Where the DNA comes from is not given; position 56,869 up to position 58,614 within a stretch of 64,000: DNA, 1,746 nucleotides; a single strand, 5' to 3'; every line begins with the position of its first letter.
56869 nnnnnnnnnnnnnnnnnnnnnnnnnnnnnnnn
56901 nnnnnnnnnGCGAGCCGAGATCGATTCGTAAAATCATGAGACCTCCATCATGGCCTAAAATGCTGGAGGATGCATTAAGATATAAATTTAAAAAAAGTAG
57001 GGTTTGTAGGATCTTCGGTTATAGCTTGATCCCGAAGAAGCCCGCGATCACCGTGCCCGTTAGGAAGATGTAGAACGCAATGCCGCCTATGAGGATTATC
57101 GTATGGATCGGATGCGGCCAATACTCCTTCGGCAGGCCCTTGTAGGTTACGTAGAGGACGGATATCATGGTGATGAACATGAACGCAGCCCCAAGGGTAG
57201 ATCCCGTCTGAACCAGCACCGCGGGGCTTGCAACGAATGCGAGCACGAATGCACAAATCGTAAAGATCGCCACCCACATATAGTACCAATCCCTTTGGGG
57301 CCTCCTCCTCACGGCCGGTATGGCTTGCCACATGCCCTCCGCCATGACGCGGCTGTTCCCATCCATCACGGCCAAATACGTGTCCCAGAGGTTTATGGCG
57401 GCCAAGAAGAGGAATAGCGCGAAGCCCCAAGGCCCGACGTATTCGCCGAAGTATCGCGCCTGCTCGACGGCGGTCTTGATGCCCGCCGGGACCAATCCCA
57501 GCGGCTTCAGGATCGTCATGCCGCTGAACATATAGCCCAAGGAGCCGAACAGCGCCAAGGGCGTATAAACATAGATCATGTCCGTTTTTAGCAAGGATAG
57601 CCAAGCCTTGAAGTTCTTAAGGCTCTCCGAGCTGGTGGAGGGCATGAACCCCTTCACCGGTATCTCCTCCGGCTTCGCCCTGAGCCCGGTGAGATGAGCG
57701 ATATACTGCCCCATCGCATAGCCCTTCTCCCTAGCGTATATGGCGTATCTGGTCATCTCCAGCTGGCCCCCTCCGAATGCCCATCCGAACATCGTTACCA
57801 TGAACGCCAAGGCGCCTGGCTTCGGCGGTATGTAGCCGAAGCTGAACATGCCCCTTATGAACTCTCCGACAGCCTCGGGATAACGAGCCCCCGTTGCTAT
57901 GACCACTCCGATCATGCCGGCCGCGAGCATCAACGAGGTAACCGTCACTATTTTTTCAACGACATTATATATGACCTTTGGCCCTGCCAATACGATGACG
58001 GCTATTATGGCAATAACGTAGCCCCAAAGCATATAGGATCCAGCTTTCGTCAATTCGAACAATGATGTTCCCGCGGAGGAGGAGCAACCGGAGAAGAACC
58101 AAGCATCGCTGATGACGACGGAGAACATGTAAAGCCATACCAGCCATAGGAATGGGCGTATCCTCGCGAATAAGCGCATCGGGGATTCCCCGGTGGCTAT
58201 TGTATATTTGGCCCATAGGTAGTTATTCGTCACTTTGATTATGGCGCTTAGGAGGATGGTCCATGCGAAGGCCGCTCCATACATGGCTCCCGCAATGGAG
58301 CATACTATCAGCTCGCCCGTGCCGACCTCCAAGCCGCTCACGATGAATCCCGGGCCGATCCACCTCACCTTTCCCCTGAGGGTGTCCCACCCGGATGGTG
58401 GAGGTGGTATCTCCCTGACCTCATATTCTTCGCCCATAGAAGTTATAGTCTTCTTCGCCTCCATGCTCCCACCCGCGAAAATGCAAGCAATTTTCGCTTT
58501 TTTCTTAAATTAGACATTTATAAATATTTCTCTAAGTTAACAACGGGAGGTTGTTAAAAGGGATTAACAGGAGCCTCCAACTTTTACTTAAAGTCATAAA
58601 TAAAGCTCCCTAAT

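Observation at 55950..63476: Candidate new catabolic module: GRE + activase, altered Fe-S hydro-lyase, NRAMP-like permease, beta-hydroxyacid dehydrogenase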

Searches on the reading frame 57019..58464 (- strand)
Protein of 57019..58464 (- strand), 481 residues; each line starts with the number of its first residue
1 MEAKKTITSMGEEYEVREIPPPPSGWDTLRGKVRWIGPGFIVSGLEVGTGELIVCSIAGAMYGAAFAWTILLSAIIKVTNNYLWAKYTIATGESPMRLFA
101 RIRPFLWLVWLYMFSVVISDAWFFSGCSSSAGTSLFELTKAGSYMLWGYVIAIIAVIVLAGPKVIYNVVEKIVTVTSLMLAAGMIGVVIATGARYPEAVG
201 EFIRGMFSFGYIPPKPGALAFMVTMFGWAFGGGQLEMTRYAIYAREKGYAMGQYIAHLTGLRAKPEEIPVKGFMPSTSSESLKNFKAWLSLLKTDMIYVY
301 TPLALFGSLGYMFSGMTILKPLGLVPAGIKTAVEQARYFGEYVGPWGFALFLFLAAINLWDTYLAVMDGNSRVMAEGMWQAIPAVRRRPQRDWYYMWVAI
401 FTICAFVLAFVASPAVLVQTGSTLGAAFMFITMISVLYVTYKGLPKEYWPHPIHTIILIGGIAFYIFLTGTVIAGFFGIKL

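Call 3: search_protein_families(library=pfam, proteins=[window:57019-58464:-])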
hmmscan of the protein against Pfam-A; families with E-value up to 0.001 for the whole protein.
window:57019-58464:- (481 aa): 0 families

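Call 4: search_protein_families(library=ncbifam, proteins=[window:57019-58464:-])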
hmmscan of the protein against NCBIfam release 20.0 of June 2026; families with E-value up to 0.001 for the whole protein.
window:57019-58464:- (481 aa): 2 families
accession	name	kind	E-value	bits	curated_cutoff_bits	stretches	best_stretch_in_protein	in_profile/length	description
NF037982.1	Nramp_1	equivalog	3.1e-45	155.1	50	1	37-440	1-399/404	Nramp family divalent metal transporter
NF001923.0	PRK00701.1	subfamily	3.7e-05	22.6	430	1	28-181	29-184/439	Mn(2+) uptake NRAMP transporter MntH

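Call 21: find_homologous_proteins(query=window:57019-58464:-, max_evalue=1e-10)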
Query window:57019-58464:- (481 aa): 9 proteins with E <= 1e-10 among 8000 candidates.
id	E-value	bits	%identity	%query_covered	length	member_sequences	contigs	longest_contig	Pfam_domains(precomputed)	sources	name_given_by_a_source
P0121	0.0e+0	1071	100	100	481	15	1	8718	PF01566.26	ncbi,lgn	ncbi:MAG: Nramp family divalent metal transporter [Candidatus Bathyarchaeia archaeon]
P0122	7.1e-119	416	46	97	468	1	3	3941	PF01566.26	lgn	-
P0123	1.5e-80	289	37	96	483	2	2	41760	PF01566.26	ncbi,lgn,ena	-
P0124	6.5e-76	274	36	95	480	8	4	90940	PF01566.26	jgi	-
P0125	5.2e-31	126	27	93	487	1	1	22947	-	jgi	-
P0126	1.9e-26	111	27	91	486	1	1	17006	PF01566.26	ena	-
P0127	5.8e-25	106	27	91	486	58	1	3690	PF01566.26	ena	-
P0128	7.9e-15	73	25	95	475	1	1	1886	PF01566.26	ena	-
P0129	6.4e-11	60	23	95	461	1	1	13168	PF01566.26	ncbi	ncbi:MAG: Nramp family divalent metal transporter [Cyclobacteriaceae bacterium]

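Call 26: find_encoding_contigs(protein=P0124, flank=10000, max_places=2)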
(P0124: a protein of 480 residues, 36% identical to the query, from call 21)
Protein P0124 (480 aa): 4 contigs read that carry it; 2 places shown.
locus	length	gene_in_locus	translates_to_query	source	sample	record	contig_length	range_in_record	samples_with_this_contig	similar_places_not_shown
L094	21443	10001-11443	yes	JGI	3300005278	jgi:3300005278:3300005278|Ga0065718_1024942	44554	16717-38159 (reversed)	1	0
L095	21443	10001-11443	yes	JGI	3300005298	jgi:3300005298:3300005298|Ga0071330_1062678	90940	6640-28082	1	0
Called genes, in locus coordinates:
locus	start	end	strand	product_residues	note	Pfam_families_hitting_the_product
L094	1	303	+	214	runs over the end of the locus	PF02632:BioY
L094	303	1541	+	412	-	PF00437:T2SSE (faint), PF03193:RsgA_GTPase (faint), PF13555:AAA_29 (faint), PF00005:ABC_tran, PF01637:ATPase_2 (faint), PF13191:AAA_16 (faint), PF13401:AAA_22 (faint), PF00005:ABC_tran, +5 more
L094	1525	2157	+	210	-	-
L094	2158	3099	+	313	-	PF01325:Fe_dep_repress (weak), PF08279:HTH_11, PF12802:MarR_2 (weak), PF24034:DUF7343 (weak), PF03099:BPL_LplA_LipB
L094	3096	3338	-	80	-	-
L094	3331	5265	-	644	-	PF02730:AFOR_N, PF01314:AFOR_C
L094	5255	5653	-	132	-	PF13484:Fer4_16 (faint), PF13183:Fer4_8 (weak), PF13187:Fer4_9 (weak), PF13237:Fer4_10, PF12838:Fer4_7, PF00037:Fer4 (weak), PF13187:Fer4_9, PF00037:Fer4 (weak), +6 more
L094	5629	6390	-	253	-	PF00528:BPD_transp_1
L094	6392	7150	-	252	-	PF00005:ABC_tran, PF13304:AAA_21 (faint)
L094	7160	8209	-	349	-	PF09084:NMT1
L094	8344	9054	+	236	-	-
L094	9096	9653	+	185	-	PF01613:Flavin_Reduct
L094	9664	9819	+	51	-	-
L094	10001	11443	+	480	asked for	PF01566:Nramp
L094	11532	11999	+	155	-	-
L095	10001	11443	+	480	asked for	PF01566:Nramp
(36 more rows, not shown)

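Call 27: search_solved_structures(query=window:57019-58464:-, max_evalue=1, show_alignments=3)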
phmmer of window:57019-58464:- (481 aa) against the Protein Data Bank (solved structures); distinct sequences matched with E-value up to 1: 4.
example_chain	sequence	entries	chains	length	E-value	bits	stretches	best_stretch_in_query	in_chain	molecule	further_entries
9f6p_A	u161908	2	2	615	0.0031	19.6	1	17-154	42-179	Natural resistance-associated macrophage protein 1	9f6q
3tj3_A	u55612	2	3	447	0.83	11.6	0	77-131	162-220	Importin subunit alpha-1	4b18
2jdq_A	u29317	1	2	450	0.83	11.5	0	77-131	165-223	IMPORTIN ALPHA-1 SUBUNIT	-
6wx9_A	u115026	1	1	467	0.88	11.5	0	77-131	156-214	Importin subunit alpha-5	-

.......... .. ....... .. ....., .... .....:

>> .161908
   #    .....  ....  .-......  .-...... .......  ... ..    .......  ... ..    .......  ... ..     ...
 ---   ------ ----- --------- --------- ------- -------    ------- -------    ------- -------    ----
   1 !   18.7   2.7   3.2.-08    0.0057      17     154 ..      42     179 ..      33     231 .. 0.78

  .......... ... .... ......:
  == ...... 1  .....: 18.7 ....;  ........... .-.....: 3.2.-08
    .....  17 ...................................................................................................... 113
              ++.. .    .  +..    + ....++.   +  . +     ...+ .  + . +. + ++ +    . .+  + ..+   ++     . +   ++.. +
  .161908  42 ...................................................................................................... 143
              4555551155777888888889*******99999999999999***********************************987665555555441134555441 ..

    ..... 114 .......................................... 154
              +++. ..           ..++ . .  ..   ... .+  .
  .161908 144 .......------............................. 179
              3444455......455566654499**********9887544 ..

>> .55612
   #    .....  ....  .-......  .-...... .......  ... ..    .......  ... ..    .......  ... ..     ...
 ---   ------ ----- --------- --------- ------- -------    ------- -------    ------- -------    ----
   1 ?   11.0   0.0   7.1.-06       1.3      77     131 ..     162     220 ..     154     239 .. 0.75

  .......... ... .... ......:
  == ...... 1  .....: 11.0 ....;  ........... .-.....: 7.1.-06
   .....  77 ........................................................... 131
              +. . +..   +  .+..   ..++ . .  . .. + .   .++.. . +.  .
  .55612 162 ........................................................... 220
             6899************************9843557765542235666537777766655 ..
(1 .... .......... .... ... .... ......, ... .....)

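Call 37: find_encoding_contigs(protein=P0123, flank=10000, max_places=2)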
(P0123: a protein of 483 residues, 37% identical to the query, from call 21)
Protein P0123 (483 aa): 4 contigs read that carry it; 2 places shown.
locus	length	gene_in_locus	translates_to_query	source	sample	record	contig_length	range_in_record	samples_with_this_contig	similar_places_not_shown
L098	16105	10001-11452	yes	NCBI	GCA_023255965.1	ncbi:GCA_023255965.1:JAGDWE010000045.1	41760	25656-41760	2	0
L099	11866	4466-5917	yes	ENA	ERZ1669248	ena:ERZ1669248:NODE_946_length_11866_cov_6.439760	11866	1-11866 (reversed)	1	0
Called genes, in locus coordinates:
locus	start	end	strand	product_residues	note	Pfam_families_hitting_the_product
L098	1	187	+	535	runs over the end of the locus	PF06418:CTP_synth_N, PF00117:GATase, PF07722:Peptidase_C26 (weak)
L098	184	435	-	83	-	PF01037:AsnC_trans_reg, PF22482:AsnC_trans_reg_3 (weak)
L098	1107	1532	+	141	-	PF00571:CBS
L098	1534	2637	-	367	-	PF04055:Radical_SAM, PF13186:SPASM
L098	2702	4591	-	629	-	PF02730:AFOR_N, PF01314:AFOR_C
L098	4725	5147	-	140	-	PF04297:UPF0122 (weak), PF08281:Sigma70_r4_2 (weak), PF14601:TFX_C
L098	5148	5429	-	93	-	PF02597:ThiS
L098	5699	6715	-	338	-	PF01866:Diphthamide_syn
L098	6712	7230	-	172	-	PF00252:Ribosomal_L16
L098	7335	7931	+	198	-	PF14382:ECR1_N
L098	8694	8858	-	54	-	-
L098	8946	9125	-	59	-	-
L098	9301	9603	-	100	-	-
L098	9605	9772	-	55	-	-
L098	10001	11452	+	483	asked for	PF01566:Nramp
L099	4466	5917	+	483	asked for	PF01566:Nramp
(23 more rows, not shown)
